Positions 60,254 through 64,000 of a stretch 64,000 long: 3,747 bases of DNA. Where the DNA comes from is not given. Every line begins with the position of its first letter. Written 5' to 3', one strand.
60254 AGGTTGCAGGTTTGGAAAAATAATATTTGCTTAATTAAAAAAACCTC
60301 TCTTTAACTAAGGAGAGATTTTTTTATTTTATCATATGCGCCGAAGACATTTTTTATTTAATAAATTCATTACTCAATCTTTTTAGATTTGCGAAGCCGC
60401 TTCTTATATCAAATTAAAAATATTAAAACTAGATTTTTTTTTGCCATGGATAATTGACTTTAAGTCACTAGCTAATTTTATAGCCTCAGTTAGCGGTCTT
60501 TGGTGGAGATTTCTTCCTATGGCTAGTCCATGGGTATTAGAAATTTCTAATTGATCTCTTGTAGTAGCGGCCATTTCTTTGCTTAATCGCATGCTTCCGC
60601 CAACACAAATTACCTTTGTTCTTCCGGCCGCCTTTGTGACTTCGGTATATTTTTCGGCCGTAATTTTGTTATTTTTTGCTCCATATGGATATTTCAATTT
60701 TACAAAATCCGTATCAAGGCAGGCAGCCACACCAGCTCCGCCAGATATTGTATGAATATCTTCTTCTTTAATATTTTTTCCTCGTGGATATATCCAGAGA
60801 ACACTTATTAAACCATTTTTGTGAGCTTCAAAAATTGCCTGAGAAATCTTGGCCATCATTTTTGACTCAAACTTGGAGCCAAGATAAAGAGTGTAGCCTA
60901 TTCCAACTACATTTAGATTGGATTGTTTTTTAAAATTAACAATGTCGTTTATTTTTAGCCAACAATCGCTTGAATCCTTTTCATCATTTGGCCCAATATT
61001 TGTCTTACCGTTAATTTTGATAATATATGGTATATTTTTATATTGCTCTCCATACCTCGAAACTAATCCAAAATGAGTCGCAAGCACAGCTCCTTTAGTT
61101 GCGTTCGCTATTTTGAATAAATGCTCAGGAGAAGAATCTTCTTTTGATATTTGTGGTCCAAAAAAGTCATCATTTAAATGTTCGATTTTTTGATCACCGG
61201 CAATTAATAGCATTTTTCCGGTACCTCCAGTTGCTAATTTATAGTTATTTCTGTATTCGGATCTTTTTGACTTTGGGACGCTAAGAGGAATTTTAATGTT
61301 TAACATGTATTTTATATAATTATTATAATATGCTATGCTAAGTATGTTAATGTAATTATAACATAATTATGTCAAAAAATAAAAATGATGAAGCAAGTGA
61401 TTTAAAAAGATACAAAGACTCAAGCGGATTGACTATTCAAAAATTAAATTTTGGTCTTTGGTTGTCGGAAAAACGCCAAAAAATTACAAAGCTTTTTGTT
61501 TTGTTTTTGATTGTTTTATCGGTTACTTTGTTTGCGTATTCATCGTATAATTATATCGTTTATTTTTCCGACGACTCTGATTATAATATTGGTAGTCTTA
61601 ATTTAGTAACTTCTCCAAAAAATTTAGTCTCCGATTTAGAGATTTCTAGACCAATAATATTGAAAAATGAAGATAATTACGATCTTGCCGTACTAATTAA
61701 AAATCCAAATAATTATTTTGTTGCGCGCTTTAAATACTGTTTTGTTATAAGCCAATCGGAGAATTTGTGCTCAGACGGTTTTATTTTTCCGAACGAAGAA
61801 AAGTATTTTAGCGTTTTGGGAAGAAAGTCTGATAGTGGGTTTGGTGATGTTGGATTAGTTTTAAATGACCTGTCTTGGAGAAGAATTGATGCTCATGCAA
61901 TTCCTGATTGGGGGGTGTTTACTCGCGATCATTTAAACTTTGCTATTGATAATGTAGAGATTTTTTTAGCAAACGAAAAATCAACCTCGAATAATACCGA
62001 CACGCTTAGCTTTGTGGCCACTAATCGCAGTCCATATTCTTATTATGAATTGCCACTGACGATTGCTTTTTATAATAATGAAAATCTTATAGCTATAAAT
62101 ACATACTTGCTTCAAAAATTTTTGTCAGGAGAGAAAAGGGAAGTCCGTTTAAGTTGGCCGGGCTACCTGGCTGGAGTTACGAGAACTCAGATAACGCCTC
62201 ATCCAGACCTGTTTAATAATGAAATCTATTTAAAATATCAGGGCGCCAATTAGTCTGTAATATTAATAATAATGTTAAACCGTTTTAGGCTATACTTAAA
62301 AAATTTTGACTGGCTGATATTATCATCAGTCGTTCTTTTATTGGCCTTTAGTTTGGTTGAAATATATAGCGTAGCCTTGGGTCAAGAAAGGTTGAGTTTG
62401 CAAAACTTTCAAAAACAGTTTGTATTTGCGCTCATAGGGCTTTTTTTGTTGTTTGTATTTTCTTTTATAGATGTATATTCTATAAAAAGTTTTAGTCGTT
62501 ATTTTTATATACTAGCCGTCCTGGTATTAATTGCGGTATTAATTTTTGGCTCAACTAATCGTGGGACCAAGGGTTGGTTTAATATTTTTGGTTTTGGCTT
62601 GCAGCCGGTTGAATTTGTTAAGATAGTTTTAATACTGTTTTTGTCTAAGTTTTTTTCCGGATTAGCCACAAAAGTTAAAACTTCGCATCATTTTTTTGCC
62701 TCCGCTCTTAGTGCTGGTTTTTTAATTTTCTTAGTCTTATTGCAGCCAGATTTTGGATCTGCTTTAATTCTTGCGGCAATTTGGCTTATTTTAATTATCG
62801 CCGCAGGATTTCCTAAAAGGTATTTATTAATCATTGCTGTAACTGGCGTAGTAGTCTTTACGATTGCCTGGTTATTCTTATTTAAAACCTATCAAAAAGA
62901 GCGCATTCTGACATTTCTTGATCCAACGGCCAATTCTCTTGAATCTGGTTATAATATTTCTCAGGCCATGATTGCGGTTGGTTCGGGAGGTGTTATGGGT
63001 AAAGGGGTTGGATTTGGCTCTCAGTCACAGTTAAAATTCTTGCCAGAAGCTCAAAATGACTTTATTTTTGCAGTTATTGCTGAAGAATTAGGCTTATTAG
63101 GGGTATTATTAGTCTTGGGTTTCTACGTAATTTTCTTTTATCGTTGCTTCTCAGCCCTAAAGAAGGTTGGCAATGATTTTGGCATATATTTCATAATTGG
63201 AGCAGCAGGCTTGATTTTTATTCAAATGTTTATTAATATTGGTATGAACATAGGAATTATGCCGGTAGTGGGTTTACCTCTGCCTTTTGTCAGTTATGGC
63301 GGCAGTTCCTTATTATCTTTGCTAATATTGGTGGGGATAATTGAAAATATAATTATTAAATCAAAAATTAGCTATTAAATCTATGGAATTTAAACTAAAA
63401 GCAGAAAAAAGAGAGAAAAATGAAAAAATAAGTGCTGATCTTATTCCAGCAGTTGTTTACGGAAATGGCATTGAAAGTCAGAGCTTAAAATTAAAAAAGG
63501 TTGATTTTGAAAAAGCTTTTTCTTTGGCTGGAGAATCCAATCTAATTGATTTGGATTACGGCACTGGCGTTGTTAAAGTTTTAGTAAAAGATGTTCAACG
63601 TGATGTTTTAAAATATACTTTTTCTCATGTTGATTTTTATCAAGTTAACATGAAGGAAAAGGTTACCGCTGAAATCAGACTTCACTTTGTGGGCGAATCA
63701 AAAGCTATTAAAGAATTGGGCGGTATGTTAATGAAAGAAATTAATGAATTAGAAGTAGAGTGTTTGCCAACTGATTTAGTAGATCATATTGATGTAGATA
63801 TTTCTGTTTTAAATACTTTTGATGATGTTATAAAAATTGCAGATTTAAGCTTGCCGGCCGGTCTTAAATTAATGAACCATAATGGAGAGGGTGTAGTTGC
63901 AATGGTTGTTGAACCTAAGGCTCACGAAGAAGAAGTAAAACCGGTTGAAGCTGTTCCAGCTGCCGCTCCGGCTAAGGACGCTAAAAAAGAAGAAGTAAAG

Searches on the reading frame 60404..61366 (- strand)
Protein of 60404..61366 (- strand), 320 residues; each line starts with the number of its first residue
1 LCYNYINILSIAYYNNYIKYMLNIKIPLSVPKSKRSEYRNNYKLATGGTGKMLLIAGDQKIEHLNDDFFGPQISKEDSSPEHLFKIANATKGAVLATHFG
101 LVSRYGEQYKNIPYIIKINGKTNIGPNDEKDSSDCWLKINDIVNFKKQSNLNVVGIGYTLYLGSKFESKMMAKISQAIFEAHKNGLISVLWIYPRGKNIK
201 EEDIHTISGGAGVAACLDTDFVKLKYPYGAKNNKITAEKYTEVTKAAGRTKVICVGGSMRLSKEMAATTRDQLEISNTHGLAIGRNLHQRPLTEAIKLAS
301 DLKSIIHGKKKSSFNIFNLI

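Call 44: search_protein_families(library=pfam, proteins=[window:60404-61366:-], max_evalue=0.0001)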
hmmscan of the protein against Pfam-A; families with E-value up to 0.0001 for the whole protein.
window:60404-61366:- (320 aa): 1 family
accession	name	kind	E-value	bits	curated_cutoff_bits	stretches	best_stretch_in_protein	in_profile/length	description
PF01791.15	DeoC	-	6.5e-34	118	23.8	1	54-289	3-228/229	DeoC/LacD family aldolase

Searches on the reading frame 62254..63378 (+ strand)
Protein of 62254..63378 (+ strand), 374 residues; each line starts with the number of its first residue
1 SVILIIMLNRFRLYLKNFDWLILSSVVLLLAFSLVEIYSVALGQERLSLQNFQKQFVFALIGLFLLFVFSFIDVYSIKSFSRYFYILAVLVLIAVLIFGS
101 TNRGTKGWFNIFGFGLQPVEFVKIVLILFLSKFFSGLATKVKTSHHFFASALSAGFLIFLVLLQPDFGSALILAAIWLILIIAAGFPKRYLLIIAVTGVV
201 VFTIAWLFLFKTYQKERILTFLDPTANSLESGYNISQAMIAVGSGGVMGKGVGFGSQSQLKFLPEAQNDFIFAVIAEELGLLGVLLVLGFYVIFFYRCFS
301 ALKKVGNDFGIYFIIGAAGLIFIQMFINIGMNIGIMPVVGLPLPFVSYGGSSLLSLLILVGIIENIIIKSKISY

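Call 44: search_protein_families(library=pfam, proteins=[window:62254-63378:+], max_evalue=0.0001)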
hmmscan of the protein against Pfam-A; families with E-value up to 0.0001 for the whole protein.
window:62254-63378:+ (374 aa): 1 family
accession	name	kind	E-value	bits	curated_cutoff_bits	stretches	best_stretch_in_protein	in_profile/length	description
PF01098.24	FTSW_RODA_SPOVE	-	6.4e-92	308.7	26.4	1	21-369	3-353/356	Cell cycle protein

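Call 62: find_homologous_proteins(query=window:62254-63375:+, max_evalue=1e-30)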
Query window:62254-63375:+ (374 aa): 7313 proteins with E <= 1e-30 among 8000 candidates; the best 120 are listed.
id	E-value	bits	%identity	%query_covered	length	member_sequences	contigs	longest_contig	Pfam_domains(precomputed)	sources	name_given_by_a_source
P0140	1.4e-221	753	100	98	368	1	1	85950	PF01098.25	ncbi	-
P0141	8.2e-202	688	89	98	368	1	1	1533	PF01098.25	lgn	-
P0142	1.3e-199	681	88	98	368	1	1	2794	PF01098.25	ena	-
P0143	6.8e-195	666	87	98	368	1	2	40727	PF01098.25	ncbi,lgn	ncbi:MAG: rod shape-determining protein RodA [Patescibacteria group bacterium]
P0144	1.7e-193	661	86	98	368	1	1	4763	PF01098.25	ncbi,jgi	-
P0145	2.8e-187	641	84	98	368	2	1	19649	PF01098.25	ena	-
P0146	3.1e-187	640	84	98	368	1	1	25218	PF01098.25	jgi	-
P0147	6.7e-187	639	84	98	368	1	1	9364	PF01098.25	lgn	-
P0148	3.9e-184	630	82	98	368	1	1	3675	PF01098.25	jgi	jgi:rod shape determining protein RodA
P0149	2.1e-183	628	82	98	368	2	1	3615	PF01098.25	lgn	-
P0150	2.4e-183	628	83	98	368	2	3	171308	PF01098.25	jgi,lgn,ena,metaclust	metaclust:\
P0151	2.6e-183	628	82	98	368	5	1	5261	PF01098.25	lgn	-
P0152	2.7e-183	628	82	98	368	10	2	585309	PF01098.25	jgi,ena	-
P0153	3.1e-183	627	82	98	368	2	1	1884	PF01098.25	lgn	-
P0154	4.4e-183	627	82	98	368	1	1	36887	PF01098.25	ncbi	-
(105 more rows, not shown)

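Call 63: find_encoding_contigs(protein=P0143, flank=10000, max_places=4)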
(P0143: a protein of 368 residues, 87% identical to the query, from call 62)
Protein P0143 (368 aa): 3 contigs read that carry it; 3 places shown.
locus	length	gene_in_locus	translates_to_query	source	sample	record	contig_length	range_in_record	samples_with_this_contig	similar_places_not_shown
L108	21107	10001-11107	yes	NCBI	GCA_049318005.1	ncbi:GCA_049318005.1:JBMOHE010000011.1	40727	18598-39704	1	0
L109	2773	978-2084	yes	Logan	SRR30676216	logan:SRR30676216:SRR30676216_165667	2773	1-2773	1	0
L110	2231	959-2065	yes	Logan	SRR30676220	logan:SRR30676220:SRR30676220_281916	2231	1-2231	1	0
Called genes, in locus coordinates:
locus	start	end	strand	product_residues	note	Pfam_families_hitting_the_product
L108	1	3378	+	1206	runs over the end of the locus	PF02811:PHP, PF07733:DNA_pol3_alpha, PF17657:DNA_pol3_finger, PF14579:HHH_6, PF01336:tRNA_anti-codon (weak)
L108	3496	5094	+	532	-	-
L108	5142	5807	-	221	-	-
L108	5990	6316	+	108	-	-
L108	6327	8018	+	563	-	-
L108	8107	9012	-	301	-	PF01791:DeoC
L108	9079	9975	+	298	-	-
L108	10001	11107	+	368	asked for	PF01098:FTSW_RODA_SPOVE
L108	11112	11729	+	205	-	PF01386:Ribosomal_L25p, PF14693:Ribosomal_TL5_C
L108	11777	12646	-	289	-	PF17827:PrmC_N, PF06325:PrmA (weak), PF13847:Methyltransf_31 (weak)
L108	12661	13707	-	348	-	PF03462:PCRF, PF00472:RF-1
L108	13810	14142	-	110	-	PF01197:Ribosomal_L31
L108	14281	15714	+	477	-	PF01943:Polysacc_synt, PF13440:Polysacc_synt_3, PF01554:MatE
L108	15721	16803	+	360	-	PF13439:Glyco_transf_4 (weak), PF00534:Glycos_transf_1, PF13692:Glyco_trans_1_4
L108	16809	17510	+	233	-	PF00535:Glycos_transf_2, PF10111:Glyco_tranf_2_2, PF13641:Glyco_tranf_2_3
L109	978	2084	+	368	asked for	PF01098:FTSW_RODA_SPOVE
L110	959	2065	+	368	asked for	PF01098:FTSW_RODA_SPOVE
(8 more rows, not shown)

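Call 64: find_encoding_contigs(protein=P0150, flank=10000, max_places=4)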
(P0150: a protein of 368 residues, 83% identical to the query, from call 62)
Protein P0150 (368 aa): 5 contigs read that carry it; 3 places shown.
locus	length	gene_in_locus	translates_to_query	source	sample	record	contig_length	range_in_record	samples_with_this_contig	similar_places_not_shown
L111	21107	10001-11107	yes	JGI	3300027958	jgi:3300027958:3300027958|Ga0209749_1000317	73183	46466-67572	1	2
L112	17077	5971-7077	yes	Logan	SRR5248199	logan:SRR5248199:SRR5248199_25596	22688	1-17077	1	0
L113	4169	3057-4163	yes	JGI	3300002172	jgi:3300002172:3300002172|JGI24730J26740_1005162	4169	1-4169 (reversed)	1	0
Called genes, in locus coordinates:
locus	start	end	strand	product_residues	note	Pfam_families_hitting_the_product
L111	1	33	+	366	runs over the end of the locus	PF02568:ThiI (weak), PF03054:tRNA_Me_trans, PF20259:tRNA_Me_trans_M, PF20258:tRNA_Me_trans_C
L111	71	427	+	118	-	-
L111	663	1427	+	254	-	PF00142:Fer4_NifH (weak), PF01656:CbiA, PF02374:ArsA_ATPase, PF06564:CBP_BcsQ, PF09140:MipZ (weak), PF10609:ParA, PF13614:AAA_31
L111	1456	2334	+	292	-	PF02195:ParB_N, PF17762:HTH_ParB, PF23552:ParB_C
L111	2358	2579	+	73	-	-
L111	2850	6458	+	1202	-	PF02811:PHP, PF07733:DNA_pol3_alpha, PF17657:DNA_pol3_finger, PF14579:HHH_6, PF01336:tRNA_anti-codon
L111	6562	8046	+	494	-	-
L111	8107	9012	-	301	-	PF01791:DeoC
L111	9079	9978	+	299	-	-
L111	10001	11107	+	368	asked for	PF01098:FTSW_RODA_SPOVE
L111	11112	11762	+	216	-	PF01386:Ribosomal_L25p, PF14693:Ribosomal_TL5_C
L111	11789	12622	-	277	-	PF17827:PrmC_N (weak), PF02384:N6_Mtase (weak), PF05175:MTS (weak), PF06325:PrmA, PF10294:Methyltransf_16 (weak), PF01170:UPF0020 (weak), PF13847:Methyltransf_31, PF13649:Methyltransf_25, +1 more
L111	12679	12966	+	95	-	-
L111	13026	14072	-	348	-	PF03462:PCRF, PF00472:RF-1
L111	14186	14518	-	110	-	PF01197:Ribosomal_L31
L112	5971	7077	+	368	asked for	PF01098:FTSW_RODA_SPOVE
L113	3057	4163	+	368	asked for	PF01098:FTSW_RODA_SPOVE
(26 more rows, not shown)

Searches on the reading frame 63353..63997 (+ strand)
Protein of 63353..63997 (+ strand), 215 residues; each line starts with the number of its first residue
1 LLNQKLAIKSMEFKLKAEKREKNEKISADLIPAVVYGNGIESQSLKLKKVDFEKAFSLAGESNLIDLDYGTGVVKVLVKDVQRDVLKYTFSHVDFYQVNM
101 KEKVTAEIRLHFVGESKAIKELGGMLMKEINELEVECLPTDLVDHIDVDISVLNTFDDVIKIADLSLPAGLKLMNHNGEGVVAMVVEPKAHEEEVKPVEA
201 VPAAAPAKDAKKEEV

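Call 44: search_protein_families(library=pfam, proteins=[window:63353-63997:+], max_evalue=0.0001)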
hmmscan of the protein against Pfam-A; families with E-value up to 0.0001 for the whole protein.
window:63353-63997:+ (215 aa): 2 families
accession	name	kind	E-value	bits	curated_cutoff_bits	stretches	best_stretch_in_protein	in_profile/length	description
PF14693.11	Ribosomal_TL5_C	-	1.6e-21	76.9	27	1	103-189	1-84/84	Ribosomal protein TL5, C-terminal domain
PF01386.24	Ribosomal_L25p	-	2e-16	60.7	23.6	1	15-95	1-82/82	Ribosomal L25p family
